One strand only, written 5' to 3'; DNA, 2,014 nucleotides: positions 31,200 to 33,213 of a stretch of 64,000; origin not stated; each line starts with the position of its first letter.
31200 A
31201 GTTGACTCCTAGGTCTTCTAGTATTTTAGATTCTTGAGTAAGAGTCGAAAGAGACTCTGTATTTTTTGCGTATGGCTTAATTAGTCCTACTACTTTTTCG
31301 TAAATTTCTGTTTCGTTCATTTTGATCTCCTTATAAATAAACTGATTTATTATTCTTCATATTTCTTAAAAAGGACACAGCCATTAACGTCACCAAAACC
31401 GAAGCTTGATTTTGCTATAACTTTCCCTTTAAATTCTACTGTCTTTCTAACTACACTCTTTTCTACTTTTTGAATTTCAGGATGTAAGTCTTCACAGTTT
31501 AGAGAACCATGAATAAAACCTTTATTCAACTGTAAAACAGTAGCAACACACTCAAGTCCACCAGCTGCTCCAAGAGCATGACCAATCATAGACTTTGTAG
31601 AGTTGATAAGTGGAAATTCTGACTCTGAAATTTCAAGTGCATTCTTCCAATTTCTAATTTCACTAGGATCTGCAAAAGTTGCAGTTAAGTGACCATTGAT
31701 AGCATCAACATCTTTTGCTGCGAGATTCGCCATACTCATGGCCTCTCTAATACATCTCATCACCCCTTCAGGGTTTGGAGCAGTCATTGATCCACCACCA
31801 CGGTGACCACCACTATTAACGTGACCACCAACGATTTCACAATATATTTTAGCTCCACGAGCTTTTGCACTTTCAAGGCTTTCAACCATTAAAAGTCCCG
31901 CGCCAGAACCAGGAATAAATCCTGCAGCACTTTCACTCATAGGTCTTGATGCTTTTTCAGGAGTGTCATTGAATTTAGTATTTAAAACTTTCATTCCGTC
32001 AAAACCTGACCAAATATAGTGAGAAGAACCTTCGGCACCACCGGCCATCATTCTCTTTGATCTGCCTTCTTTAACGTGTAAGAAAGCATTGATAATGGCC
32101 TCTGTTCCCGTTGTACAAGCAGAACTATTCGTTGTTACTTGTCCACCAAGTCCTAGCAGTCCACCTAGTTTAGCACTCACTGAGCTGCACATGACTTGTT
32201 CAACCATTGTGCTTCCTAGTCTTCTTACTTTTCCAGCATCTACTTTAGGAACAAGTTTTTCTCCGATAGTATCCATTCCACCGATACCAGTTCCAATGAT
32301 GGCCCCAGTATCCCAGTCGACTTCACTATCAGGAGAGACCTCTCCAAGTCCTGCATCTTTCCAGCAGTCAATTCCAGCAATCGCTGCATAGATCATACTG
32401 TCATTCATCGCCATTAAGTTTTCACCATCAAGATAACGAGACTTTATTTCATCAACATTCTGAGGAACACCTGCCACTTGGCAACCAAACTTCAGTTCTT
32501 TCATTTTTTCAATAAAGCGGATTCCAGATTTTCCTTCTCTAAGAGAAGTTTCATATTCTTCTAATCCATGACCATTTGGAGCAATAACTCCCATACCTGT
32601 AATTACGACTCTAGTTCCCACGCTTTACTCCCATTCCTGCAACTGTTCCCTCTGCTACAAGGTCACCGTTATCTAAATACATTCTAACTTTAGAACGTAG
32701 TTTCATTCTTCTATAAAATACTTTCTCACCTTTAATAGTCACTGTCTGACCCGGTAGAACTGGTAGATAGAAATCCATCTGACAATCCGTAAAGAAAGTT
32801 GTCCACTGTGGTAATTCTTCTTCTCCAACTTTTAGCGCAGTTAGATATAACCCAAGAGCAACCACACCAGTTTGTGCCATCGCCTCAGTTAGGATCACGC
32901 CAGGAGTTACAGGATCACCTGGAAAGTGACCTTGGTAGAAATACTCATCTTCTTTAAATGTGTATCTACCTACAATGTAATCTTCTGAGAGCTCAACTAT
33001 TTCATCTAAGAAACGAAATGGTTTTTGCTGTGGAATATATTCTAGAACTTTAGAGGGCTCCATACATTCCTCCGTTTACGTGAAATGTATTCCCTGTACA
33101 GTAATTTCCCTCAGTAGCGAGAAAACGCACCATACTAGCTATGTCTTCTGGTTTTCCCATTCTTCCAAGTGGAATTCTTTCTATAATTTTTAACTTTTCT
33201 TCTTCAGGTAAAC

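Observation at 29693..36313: Self-contained second type II FAS cluster with its own ACP, PPTase and acyltransferase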

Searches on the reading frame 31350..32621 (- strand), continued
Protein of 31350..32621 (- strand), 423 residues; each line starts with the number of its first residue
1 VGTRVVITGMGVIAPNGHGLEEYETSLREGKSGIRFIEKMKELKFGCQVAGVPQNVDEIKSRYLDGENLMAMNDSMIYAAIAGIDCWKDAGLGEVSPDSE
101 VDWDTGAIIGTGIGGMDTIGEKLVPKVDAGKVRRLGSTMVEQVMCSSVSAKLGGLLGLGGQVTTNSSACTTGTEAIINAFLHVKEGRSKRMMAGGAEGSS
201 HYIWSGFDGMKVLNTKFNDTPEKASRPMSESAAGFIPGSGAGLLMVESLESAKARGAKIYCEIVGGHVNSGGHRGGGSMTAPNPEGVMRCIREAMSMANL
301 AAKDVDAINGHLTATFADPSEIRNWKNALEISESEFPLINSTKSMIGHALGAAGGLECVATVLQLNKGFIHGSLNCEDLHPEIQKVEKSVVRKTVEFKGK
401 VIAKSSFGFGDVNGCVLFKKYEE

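Call 23: search_protein_families(library=pfam, proteins=[L082:3664-4809:+, L082:4812-5261:+, L082:5360-5878:+, L082:5875-7005:+, L082:7005-7715:+, L082:7716-8768:+, L082:12116-14365:+, L085:9100-9999:+, L085:8162-8641:+, L044:9519-9989:+], max_evalue=0.001)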
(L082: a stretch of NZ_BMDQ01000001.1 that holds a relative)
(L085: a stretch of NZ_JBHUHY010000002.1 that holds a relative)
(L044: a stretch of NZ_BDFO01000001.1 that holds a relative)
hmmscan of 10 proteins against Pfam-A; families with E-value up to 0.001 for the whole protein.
L082:3664-4809:+ (381 aa): 7 families
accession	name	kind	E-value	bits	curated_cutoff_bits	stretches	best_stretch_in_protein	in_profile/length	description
PF01266.30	DAO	-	5.3e-39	135.2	27.9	1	27-380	1-353/353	FAD dependent oxidoreductase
PF13738.12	Pyr_redox_3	-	4.8e-06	26.5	30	0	30-61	2-32/305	Pyridine nucleotide-disulphide oxidoreductase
PF03486.20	HI0933_like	-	9.2e-06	25.7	50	0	136-240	61-165/244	HI0933-like protein Rossmann domain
PF01946.23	Thi4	-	9.1e-05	22.2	26.2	1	24-65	16-56/235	Thi4 family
PF07992.20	Pyr_redox_2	-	0.00017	21.5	26.1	0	27-237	2-107/291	Pyridine nucleotide-disulphide oxidoreductase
PF13450.12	NAD_binding_8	-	0.00022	21.9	21.9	1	30-59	1-28/68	NAD(P)-binding Rossmann-like domain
PF00890.30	FAD_binding_2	-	0.00026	20.8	20.4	0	28-75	2-47/414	FAD binding domain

L082:4812-5261:+ (149 aa): 1 family
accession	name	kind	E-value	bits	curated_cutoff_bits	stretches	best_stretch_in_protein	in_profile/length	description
PF01272.25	GreA_GreB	-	0.00034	21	26.9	0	116-142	39-65/77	Transcription elongation factor, GreA/GreB, C-term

L082:5360-5878:+ (172 aa): 1 family
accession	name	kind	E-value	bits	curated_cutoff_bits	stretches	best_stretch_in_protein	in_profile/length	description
PF04264.18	YceI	-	4.8e-29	102.1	23.7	1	20-165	5-146/150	YceI-like domain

L082:5875-7005:+ (376 aa): 14 families
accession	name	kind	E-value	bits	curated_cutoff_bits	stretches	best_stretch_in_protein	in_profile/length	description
PF01494.25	FAD_binding_3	-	4.4e-12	46.3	22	1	5-57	1-53/349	FAD binding domain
PF05834.18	Lycopene_cycl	-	3.9e-11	43.1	23.4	1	7-188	1-173/380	Lycopene cyclase protein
PF01266.30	DAO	-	1.8e-10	41.3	27.9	1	7-40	1-34/353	FAD dependent oxidoreductase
PF07992.20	Pyr_redox_2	-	1.7e-08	34.7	26.1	1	7-155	2-112/291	Pyridine nucleotide-disulphide oxidoreductase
PF00890.30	FAD_binding_2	-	2.4e-08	34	20.4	1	7-38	1-32/414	FAD binding domain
PF01134.28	GIDA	-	3.2e-08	33.5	22.1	1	7-39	1-29/391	Glucose inhibited division protein A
PF03486.20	HI0933_like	-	8.8e-08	32.3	50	1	7-44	2-39/244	HI0933-like protein Rossmann domain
PF04820.20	Trp_halogenase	-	9.9e-08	31.7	21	1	7-176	1-175/458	Tryptophan halogenase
PF13450.12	NAD_binding_8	-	1e-07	32.5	21.9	1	10-40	1-31/68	NAD(P)-binding Rossmann-like domain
PF12831.13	FAD_oxidored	-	3e-07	30.5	27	1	7-39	1-33/416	FAD dependent oxidoreductase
PF13738.12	Pyr_redox_3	-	5.4e-06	26.3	30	0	9-38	1-31/305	Pyridine nucleotide-disulphide oxidoreductase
PF08491.16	SE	-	7.4e-06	25.7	20.1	1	261-321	123-185/276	Squalene epoxidase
PF01946.23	Thi4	-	3.2e-05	23.7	26.2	1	3-36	15-49/235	Thi4 family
PF00070.33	Pyr_redox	-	9.8e-05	23.2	22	1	8-58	2-51/82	Pyridine nucleotide-disulphide oxidoreductase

L082:7005-7715:+ (236 aa): 6 families
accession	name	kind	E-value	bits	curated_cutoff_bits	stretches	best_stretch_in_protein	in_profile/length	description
PF13847.12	Methyltransf_31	-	6.2e-12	45.9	27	1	64-149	5-91/145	Methyltransferase domain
PF13649.12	Methyltransf_25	-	4.2e-11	43.8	27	1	66-158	1-90/97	Methyltransferase domain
PF13489.12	Methyltransf_23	-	5.5e-09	36.4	27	1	61-219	21-160/164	Methyltransferase domain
PF08242.18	Methyltransf_12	-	1.2e-08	36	30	1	67-157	1-88/98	Methyltransferase domain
PF08241.18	Methyltransf_11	-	5.1e-08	33.9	21.2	1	67-156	1-82/95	Methyltransferase domain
PF13679.12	Methyltransf_32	-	3.7e-05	24.2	27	1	52-128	14-94/143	Methyltransferase domain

L082:7716-8768:+ (350 aa): 5 families
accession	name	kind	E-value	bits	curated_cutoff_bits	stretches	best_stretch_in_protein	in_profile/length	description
PF02797.21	Chal_sti_synt_C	-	1.3e-19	71.1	27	1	221-348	12-147/151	Chalcone and stilbene synthases, C-terminal domain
PF00195.25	Chal_sti_synt_N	-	1.2e-18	67.8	27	1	36-202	48-223/225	Chalcone and stilbene synthases, N-terminal domain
PF08392.18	FAE1_CUT1_RppA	-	2.5e-18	66.9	27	1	74-205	78-208/290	FAE1/Type III polyketide synthase-like protein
PF08541.16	ACP_syn_III_C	-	9.2e-16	58.2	26.6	1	259-350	1-90/90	3-Oxoacyl-[acyl-carrier-protein (ACP)] synthase III C terminal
PF08545.16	ACP_syn_III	-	1.1e-05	25.7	24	1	139-209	5-69/80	3-Oxoacyl-[acyl-carrier-protein (ACP)] synthase III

L082:12116-14365:+ (749 aa): 4 families
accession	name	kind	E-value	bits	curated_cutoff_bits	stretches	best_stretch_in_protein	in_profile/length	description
PF03176.21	MMPL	-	2.6e-25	89.5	20.5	2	531-744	80-299/333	MMPL family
PF12349.14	Sterol-sensing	-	1.8e-10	41.3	22.3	1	637-744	26-133/153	Sterol-sensing domain of SREBP cleavage-activation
PF02460.24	Patched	-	2.4e-07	31.1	23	1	600-743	12-153/156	Patched SSD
PF02355.23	SecD_SecF_C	-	0.00014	21.8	20.5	1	569-746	8-185/189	Protein export membrane protein SecD/SecF, C-terminal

L085:9100-9999:+ (299 aa): 3 families
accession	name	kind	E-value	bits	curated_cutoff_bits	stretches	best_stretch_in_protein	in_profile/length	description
PF07859.19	Abhydrolase_3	-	5.6e-37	128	25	1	73-272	1-208/210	alpha/beta hydrolase fold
PF10340.15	Say1_Mug180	-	4.3e-11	42.7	21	1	42-250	90-307/374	Steryl acetyl hydrolase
PF20434.5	BD-FAE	-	0.00034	20.6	26.8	1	68-163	10-112/215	BD-FAE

L085:8162-8641:+ (159 aa): 0 families

L044:9519-9989:+ (157 aa): 1 family
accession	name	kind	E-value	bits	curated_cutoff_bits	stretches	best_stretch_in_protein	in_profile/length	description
PF07977.19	FabA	-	4.4e-05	23.6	23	1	20-117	2-105/138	FabA-like domain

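Call 32: search_dna_similar(query=window:31350-32621:-, collection=plasmids, mode=protein, max_rows=15, max_evalue=1e-60)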
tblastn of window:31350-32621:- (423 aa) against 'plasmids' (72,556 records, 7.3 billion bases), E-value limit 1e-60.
No match.

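Call 41: find_homologous_proteins(query=L026:10001-11257:+, max_evalue=1e-50)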
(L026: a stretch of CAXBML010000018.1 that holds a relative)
Query L026:10001-11257:+ (419 aa): 7997 proteins with E <= 1e-50 among 8000 candidates; the best 120 are listed.
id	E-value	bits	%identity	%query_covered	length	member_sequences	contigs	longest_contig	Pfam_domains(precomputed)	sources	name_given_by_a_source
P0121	1.3e-268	909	96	100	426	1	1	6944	PF00109.33,PF02801.29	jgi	jgi:3-oxoacyl-(acyl-carrier-protein) synthase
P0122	5.8e-262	887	94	100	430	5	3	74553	PF00109.33,PF02801.29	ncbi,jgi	-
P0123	8.4e-241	817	85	100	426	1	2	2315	PF00109.33,PF02801.29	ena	-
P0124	2.7e-236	802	83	100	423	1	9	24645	PF00109.33,PF02801.29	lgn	-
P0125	1.2e-206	705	73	100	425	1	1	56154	PF00109.33,PF02801.29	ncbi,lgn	-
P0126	3.7e-206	703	74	100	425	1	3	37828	PF00109.33,PF02801.29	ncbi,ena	-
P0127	1.2e-205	701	74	100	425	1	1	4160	PF00109.33,PF02801.29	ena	-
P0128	1.0e-204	698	74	100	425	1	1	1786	PF00109.33,PF02801.29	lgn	-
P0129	1.9e-204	697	74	100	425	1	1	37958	PF00109.33,PF02801.29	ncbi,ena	-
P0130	3.4e-204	697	74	100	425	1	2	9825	PF00109.33,PF02801.29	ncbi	-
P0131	5.0e-204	696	73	100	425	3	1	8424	PF00109.33,PF02801.29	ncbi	-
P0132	8.5e-204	695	74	100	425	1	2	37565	PF00109.33,PF02801.29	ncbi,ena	-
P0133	1.5e-203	694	74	100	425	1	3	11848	PF00109.33,PF02801.29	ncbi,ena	-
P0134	1.9e-203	694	73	100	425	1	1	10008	PF00109.33,PF02801.29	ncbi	-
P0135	3.1e-203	693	73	100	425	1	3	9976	PF00109.33,PF02801.29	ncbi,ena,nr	ncbi:MAG TPA: beta-ketoacyl-[acyl-carrier-protein] synthase family protein [Bacteroidetes bacterium]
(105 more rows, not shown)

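Call 49: find_encoding_contigs(protein=P0003, flank=10000, max_places=1)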
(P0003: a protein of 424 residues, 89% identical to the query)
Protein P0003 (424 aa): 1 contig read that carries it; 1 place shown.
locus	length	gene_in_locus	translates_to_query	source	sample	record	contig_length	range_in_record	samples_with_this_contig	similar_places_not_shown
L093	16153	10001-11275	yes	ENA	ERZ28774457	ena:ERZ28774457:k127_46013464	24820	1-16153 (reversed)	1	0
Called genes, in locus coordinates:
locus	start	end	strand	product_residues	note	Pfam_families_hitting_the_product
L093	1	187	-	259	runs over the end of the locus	PF01925:TauE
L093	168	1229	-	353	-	PF00899:ThiF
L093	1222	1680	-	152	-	PF02391:MoaE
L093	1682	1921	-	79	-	PF02597:ThiS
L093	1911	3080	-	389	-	PF03205:MobB, PF12804:NTP_transf_3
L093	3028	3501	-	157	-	PF01967:MoaC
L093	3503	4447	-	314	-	PF04055:Radical_SAM, PF13353:Fer4_12, PF06463:Mob_synth_C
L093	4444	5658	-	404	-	PF03453:MoeA_N, PF00994:MoCF_biosynth, PF03454:MoeA_C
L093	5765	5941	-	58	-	PF02416:TatA_B_E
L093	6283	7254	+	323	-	PF00106:adh_short (weak), PF12241:Enoyl_reductase (faint), PF00106:adh_short, PF13561:adh_short_C2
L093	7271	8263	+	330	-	PF08545:ACP_syn_III, PF08541:ACP_syn_III_C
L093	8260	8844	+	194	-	PF07977:FabA, PF22818:ApeI-like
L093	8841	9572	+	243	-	PF00106:adh_short, PF01370:Epimerase, PF08659:KR, PF13561:adh_short_C2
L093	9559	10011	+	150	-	PF22817:ApeP-like, PF07977:FabA, PF22818:ApeI-like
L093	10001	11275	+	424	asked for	PF00109:ketoacyl-synt, PF02801:Ketoacyl-synt_C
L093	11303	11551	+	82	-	PF00550:PP-binding (weak)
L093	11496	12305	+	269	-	PF01553:Acyltransferase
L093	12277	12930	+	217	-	PF01648:ACPS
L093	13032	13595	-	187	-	PF03892:NapB (weak), PF22113:Mtrc-MtrF_II-IV_dom (weak)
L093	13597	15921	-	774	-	PF04879:Molybdop_Fe4S4, PF00384:Molybdopterin, PF01568:Molydop_binding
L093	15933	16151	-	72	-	?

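Call 50: find_encoding_contigs(protein=P0006, flank=10000, max_places=1)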
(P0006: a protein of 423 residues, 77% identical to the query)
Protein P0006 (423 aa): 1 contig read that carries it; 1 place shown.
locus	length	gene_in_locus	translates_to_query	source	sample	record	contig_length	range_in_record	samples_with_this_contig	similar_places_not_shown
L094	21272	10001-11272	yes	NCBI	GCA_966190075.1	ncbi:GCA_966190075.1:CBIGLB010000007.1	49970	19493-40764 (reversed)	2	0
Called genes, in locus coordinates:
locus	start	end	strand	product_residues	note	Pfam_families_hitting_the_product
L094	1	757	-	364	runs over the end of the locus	PF26248:DUF8059 (faint)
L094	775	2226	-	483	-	PF00593:TonB_dep_Rec_b-barrel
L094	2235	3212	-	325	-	-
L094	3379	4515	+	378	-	PF00296:Bac_luciferase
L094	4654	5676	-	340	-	-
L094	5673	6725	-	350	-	PF12146:Hydrolase_4, PF00561:Abhydrolase_1, PF12697:Abhydrolase_6, PF06821:Ser_hydrolase (weak)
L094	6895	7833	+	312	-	PF00106:adh_short, PF13561:adh_short_C2 (weak), PF12241:Enoyl_reductase (weak), PF00106:adh_short, PF13561:adh_short_C2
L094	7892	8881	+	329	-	PF08545:ACP_syn_III, PF08541:ACP_syn_III_C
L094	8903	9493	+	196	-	PF07977:FabA, PF22818:ApeI-like (weak)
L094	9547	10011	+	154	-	PF22817:ApeP-like (weak), PF07977:FabA, PF22818:ApeI-like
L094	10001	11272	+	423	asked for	PF00109:ketoacyl-synt, PF02801:Ketoacyl-synt_C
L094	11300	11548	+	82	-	PF00550:PP-binding (weak)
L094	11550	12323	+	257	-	PF01553:Acyltransferase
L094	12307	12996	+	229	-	PF01648:ACPS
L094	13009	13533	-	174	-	PF00850:Hist_deacetyl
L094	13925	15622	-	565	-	PF00563:EAL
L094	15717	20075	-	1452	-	PF00270:DEAD, PF04851:ResIII (weak), PF00271:Helicase_C, PF19306:WHD_Lhr, PF08494:DEAD_assoc, PF23235:WHD_3rd_Lhr (weak), PF23234:WHD_4th_Lhr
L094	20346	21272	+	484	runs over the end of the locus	PF00501:AMP-binding, PF13193:AMP-binding_C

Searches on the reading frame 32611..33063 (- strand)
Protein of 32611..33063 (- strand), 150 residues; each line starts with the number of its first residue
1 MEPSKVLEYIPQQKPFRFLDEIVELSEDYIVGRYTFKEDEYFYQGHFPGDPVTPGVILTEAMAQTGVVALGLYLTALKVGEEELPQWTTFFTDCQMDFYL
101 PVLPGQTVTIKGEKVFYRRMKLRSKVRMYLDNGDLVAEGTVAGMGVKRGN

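Call 4: search_protein_families(library=pfam, proteins=[window:32611-33063:-], max_evalue=0.01)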
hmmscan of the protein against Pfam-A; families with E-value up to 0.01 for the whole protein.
window:32611-33063:- (150 aa): 1 family
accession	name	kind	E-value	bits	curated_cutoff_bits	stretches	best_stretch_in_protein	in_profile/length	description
PF07977.19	FabA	-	6.4e-17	61.9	23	1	11-140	2-132/138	FabA-like domain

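Call 5: search_protein_families(library=ncbifam, proteins=[window:32611-33063:-], max_evalue=0.01)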
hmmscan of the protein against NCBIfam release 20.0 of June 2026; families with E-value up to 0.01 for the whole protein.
window:32611-33063:- (150 aa): 6 families
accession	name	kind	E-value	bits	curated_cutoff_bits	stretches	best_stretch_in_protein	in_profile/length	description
NF009667.0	PRK13188.1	equivalog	8.1e-24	84.1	465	1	4-142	324-456/464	bifunctional UDP-3-O-[3-hydroxymyristoyl] N-acetylglucosamine deacetylase/3-hydroxyacyl-ACP dehydratase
NF000582.1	PRK00006.1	equivalog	4e-20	72.2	113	1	4-141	3-133/137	3-hydroxyacyl-ACP dehydratase FabZ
TIGR01750.1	fabZ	equivalog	2.7e-19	69.4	155.15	1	4-141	4-137/141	3-hydroxyacyl-ACP dehydratase FabZ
NF058663.1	cispen_cyc_AmcE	equivalog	3.6e-06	27.1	140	1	6-112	9-110/153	cispentacin biosynthesis cyclizing decarboxylase AmcE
NF003509.0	PRK05174.1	equivalog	3.6e-06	26.9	124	1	27-77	52-98/172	bifunctional 3-hydroxydecanoyl-ACP dehydratase/trans-2-decenoyl-ACP isomerase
TIGR01749.1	fabA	equivalog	1.5e-05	25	238.15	1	26-75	48-93/169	3-hydroxyacyl-[acyl-carrier-protein] dehydratase FabA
